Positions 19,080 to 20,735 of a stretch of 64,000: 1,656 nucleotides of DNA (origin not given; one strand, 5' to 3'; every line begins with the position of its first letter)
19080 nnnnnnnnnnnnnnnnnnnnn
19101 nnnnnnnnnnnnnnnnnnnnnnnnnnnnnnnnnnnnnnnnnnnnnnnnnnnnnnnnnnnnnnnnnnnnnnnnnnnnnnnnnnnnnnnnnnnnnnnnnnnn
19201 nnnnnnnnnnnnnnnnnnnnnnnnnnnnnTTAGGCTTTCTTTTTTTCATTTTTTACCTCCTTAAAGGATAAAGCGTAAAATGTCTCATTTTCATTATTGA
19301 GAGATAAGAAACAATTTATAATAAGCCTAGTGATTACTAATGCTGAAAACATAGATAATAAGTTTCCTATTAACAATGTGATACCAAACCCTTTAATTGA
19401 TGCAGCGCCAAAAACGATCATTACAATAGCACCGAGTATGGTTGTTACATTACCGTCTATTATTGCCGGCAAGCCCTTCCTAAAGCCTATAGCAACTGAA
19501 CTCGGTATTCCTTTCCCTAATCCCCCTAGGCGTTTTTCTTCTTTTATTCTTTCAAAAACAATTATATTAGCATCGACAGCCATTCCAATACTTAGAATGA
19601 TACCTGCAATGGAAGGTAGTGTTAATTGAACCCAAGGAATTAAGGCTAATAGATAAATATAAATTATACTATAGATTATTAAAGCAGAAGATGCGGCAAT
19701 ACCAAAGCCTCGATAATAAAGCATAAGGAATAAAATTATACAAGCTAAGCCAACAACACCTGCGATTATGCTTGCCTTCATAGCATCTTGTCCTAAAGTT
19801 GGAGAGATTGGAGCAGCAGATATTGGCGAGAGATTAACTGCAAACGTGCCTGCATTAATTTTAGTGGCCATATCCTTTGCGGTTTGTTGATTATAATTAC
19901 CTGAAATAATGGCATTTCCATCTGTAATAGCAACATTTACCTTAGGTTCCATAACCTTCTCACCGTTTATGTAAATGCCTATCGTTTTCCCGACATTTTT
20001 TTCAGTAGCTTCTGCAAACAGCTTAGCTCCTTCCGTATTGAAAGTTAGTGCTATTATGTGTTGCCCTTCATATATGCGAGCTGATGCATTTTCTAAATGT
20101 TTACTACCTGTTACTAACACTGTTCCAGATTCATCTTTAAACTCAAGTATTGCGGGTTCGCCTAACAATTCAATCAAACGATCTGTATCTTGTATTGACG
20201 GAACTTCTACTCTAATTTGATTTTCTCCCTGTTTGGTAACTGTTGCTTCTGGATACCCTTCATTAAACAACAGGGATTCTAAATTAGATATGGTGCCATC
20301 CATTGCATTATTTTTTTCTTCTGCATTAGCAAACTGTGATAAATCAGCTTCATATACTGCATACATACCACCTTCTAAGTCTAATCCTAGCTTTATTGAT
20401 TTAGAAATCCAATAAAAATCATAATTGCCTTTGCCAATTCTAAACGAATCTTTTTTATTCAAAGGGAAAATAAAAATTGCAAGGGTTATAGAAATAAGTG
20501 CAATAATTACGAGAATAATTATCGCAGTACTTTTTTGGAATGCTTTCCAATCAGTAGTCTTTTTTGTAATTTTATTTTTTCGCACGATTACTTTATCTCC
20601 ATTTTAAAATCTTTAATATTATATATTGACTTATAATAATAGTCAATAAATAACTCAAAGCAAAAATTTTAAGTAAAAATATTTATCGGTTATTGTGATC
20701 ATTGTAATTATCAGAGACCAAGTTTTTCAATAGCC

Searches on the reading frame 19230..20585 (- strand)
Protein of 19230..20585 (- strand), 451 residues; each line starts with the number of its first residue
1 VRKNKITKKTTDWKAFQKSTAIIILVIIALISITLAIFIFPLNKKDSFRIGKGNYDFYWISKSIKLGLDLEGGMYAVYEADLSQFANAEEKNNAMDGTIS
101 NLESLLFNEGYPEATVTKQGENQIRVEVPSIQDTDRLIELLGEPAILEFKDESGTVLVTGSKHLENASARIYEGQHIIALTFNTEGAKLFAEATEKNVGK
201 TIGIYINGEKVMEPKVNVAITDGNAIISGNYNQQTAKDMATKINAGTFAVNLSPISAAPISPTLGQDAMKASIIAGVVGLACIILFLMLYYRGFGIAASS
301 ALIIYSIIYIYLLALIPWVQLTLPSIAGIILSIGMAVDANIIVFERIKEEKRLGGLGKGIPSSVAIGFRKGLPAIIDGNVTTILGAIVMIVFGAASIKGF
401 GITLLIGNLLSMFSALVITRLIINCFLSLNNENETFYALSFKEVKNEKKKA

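Call 51: search_protein_families(library=pfam, proteins=[window:19230-20585:-], max_evalue=0.00001)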
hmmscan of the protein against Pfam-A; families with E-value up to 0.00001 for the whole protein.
window:19230-20585:- (451 aa): 3 families
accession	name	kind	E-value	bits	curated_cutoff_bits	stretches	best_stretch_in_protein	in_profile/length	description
PF22599.2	SecDF_P1_head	-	5e-19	68.7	27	1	156-249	19-113/114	SecDF, P1 head subdomain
PF02355.23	SecD_SecF_C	-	4.7e-15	55.9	20.5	1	248-423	10-183/189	Protein export membrane protein SecD/SecF, C-terminal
PF21760.3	SecD_1st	-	3.7e-11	42.7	27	1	111-152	17-58/60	Protein translocase subunit SecDF, P1 domain, N-terminal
